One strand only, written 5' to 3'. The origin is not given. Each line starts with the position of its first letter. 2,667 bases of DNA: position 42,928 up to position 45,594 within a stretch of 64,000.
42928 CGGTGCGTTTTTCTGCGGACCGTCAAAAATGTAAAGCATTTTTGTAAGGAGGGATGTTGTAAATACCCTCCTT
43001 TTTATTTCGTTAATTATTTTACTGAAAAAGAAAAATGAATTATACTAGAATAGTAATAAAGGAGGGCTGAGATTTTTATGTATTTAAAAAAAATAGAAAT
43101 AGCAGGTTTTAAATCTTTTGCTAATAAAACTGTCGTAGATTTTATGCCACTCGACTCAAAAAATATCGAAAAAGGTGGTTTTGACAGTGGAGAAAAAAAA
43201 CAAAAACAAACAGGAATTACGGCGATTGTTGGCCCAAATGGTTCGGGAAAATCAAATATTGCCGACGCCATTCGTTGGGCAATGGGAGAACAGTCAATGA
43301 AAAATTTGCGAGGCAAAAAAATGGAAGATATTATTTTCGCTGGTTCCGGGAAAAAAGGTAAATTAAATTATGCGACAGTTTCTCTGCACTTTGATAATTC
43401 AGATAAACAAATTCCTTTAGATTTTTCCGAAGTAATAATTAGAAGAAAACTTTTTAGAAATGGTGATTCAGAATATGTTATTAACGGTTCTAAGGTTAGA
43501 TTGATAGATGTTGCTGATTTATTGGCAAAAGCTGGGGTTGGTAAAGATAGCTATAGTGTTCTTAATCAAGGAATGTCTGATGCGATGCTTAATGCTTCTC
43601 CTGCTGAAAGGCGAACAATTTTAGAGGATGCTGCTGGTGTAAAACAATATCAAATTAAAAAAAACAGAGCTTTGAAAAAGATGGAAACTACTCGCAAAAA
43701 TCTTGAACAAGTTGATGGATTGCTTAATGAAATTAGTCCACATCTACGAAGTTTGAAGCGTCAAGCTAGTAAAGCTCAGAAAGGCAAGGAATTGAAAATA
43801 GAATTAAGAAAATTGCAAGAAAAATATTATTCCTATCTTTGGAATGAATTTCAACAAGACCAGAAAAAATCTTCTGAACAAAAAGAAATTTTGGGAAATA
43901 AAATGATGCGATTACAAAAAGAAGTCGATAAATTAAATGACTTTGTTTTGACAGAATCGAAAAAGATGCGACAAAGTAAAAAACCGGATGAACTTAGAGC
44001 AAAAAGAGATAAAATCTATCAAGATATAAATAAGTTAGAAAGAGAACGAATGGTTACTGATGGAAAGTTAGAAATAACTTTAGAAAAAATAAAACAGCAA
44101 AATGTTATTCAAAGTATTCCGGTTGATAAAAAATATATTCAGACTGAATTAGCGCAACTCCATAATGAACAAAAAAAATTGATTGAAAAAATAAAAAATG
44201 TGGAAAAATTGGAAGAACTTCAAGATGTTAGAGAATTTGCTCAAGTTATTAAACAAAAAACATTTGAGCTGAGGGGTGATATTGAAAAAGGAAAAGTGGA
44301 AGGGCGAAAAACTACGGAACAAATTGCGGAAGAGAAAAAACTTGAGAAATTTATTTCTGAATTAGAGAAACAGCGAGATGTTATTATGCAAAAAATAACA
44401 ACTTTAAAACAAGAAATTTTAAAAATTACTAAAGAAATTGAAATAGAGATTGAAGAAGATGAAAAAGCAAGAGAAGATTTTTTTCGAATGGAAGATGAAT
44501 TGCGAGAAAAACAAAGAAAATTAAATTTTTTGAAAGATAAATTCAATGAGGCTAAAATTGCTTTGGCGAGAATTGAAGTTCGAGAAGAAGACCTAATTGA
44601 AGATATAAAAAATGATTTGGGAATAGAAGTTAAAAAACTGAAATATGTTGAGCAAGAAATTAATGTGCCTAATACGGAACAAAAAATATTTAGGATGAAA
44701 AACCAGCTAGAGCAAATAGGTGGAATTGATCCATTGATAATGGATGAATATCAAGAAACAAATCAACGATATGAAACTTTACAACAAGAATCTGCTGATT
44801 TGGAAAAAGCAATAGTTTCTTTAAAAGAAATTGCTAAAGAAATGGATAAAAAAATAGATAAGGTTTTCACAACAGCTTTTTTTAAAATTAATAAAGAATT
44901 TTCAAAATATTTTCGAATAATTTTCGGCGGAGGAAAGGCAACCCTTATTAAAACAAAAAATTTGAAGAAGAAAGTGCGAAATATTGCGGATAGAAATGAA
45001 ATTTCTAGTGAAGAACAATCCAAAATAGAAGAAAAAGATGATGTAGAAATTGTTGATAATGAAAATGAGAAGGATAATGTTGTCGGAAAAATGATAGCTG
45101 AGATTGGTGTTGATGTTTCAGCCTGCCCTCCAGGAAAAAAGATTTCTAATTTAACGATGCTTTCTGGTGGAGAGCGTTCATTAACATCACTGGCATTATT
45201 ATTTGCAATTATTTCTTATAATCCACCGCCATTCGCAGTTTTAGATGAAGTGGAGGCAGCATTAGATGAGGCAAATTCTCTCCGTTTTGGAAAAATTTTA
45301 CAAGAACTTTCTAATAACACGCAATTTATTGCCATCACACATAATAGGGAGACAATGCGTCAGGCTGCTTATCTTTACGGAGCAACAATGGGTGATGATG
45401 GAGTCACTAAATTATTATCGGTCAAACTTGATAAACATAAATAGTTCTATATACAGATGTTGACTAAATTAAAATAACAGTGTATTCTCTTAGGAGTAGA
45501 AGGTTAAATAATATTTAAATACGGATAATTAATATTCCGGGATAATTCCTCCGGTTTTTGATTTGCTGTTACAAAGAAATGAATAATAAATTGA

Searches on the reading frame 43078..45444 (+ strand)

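Call 5: search_protein_families(library=pfam, proteins=[window:43078-45444:+], max_evalue=0.01)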
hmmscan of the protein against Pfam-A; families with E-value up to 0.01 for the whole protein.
window:43078-45444:+ (788 aa): 7 families
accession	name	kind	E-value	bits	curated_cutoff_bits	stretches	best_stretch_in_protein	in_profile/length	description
PF02463.25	SMC_N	-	1.1e-58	198.8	40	1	42-777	21-219/220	RecF/RecN/SMC N terminal domain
PF13304.12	AAA_21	-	3.2e-12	47.6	27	2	47-96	1-40/304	AAA domain, putative AbiEii toxin, Type IV TA system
PF13175.12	AAA_15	-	7.9e-12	45.9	32.1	1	1-378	1-281/374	AAA ATPase domain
PF13476.12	AAA_23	-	2.6e-07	31.9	27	1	5-365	1-193/201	AAA domain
PF13555.12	AAA_29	-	4.5e-05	23.5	27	1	33-67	10-44/61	P-loop containing region of AAA domain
PF08438.16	YGR210-like_G4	-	0.0021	18.9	24.7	1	311-376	11-79/108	Obg-like GTPase YGR210-like, G4 motif-containing domain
PF13401.12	AAA_22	-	0.0052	17.5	27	0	43-64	3-24/130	AAA domain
